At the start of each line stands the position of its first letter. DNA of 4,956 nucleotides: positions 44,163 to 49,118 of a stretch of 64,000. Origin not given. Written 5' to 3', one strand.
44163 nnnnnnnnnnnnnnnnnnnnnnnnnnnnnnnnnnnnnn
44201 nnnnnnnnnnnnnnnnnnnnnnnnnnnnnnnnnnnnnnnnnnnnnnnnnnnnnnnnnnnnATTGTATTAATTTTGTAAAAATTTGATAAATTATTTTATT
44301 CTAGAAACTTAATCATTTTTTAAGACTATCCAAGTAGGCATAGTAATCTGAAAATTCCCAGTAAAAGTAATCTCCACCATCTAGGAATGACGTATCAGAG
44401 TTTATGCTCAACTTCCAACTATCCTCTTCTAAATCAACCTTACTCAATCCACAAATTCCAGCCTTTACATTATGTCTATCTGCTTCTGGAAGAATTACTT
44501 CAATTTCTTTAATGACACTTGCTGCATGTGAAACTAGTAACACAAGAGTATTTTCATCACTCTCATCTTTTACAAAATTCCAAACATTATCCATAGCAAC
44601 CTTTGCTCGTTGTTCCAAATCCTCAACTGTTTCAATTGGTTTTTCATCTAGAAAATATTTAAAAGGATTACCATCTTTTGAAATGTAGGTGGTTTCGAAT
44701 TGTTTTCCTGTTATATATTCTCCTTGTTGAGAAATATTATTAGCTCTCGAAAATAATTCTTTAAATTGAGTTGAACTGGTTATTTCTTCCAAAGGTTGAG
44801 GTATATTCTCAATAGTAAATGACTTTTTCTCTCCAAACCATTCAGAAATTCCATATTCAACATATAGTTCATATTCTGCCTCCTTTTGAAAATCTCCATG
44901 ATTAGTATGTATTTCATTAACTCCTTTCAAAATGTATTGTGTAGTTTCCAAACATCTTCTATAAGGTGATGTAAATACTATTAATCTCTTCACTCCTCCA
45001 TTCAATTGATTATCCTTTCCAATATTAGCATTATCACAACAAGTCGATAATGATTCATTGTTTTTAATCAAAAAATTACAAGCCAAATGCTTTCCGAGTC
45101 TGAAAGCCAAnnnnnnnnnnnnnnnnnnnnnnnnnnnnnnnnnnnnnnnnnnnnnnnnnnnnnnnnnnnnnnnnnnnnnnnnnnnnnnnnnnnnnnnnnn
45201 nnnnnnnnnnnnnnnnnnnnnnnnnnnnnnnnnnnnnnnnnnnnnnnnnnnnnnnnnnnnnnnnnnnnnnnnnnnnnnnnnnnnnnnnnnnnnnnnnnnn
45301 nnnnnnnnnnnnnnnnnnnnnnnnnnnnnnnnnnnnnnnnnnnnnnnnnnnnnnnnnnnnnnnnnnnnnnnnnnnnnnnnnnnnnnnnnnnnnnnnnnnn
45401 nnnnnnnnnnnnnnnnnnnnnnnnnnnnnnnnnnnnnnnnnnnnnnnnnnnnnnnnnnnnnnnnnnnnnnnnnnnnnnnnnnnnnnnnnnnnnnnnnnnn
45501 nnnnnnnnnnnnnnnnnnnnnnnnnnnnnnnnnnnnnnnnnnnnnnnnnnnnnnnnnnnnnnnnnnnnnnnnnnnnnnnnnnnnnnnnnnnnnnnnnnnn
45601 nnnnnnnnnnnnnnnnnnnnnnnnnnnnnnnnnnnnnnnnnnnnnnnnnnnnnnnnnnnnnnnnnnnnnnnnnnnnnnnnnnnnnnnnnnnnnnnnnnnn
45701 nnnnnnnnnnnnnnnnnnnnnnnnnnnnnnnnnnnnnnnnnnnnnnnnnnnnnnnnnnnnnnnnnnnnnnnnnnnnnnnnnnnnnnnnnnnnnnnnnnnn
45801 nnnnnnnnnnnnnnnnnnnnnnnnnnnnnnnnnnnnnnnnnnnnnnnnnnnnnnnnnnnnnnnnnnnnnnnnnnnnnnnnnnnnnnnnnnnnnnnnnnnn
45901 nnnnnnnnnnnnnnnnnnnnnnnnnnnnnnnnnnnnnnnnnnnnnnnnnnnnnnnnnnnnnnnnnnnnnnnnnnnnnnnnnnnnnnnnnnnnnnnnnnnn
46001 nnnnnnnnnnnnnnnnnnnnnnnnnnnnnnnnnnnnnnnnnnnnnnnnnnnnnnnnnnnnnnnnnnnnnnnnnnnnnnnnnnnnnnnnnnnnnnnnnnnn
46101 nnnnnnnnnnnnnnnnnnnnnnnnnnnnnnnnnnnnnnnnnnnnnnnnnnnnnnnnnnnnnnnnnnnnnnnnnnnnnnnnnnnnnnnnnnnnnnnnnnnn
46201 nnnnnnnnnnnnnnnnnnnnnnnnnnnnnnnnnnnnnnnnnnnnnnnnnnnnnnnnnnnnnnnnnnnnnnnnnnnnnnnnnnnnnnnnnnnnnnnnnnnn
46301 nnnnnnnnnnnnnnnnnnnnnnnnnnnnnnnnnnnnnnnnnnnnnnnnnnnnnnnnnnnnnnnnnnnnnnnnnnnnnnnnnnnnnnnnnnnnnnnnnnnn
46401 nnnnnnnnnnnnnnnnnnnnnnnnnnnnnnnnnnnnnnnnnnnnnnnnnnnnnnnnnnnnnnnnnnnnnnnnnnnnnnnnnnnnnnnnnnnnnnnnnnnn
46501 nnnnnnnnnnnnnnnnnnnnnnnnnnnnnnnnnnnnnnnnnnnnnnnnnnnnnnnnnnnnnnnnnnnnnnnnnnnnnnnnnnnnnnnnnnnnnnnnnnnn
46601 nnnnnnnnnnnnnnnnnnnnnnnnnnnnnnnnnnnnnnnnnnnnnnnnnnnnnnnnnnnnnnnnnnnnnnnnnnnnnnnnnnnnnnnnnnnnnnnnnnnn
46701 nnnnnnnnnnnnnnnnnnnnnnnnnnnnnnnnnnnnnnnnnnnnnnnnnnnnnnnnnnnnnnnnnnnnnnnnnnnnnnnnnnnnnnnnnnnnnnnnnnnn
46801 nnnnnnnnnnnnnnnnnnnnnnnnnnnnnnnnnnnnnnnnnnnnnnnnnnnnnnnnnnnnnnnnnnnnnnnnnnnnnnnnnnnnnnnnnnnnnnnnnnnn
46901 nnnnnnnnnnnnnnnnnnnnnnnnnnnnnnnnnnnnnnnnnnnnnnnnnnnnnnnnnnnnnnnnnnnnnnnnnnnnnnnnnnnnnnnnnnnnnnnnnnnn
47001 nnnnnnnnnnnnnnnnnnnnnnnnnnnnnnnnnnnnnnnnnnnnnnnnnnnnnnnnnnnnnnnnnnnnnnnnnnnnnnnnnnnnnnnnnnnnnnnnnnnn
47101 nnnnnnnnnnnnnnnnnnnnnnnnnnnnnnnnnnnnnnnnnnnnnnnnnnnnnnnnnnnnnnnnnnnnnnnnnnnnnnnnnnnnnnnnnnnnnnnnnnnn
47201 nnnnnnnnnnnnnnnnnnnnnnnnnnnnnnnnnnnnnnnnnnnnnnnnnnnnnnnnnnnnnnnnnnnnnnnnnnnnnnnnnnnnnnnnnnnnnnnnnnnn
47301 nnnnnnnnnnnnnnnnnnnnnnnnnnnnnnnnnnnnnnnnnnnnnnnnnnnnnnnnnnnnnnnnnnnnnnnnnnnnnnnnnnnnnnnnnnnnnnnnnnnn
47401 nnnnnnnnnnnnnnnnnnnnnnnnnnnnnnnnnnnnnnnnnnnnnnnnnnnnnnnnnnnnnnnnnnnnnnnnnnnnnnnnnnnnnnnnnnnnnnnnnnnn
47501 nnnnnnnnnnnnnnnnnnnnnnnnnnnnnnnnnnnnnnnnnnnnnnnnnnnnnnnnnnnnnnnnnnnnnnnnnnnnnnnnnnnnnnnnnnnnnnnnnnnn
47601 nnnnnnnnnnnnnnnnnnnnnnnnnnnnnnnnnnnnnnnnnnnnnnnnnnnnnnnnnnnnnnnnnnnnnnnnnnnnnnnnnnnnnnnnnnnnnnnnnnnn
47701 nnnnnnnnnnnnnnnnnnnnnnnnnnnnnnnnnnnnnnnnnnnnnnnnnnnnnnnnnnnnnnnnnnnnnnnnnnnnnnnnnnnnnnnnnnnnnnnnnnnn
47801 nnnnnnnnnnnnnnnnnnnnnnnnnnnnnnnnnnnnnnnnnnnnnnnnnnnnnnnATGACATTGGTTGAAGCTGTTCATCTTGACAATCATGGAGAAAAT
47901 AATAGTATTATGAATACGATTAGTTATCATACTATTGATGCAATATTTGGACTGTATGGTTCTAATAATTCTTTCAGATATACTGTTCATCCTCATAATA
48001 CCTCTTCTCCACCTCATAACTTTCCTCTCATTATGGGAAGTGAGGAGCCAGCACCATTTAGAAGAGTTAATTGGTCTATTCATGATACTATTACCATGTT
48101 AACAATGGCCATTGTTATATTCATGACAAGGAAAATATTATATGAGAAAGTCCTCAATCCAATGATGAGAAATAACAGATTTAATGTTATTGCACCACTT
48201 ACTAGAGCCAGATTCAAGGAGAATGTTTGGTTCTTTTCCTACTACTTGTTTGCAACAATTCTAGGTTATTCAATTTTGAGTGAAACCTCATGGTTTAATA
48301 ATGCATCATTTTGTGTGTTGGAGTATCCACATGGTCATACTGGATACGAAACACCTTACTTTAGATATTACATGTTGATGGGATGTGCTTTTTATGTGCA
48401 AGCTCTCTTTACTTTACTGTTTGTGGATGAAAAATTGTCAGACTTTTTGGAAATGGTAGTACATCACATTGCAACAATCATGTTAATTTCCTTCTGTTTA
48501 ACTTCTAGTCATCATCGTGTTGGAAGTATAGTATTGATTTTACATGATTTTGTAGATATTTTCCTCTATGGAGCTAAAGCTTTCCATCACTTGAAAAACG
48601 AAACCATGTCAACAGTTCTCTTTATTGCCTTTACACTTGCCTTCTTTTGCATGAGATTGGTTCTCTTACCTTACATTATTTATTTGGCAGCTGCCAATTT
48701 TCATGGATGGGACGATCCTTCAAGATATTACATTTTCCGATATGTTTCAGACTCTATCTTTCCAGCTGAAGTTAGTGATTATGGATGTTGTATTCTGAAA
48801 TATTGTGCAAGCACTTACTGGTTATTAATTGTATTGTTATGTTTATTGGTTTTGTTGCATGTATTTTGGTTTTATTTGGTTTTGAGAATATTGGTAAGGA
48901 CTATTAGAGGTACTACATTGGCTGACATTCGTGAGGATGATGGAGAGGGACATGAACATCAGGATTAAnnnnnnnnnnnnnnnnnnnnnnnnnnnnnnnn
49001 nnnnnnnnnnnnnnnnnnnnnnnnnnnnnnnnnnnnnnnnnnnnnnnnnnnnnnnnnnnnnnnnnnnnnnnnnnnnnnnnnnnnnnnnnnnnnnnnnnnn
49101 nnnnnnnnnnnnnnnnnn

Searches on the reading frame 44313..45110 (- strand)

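Call 9: search_protein_families(library=pfam, proteins=[window:44313-45110:-], max_evalue=0.1)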
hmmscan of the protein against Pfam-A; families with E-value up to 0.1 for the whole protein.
window:44313-45110:- (265 aa): 1 family
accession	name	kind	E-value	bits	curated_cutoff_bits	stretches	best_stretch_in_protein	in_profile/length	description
PF00300.27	His_Phos_1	-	4.4e-06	26.9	21.7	1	154-235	113-189/194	Histidine phosphatase superfamily (branch 1)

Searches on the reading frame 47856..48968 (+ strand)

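Call 9: search_protein_families(library=pfam, proteins=[window:47856-48968:+], max_evalue=0.1)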
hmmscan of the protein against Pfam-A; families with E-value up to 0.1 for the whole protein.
window:47856-48968:+ (370 aa): 1 family
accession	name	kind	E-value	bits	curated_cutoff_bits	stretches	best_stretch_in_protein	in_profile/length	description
PF03798.21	TRAM_LAG1_CLN8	-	1.9e-42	145.9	24.6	1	119-344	1-198/198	TLC domain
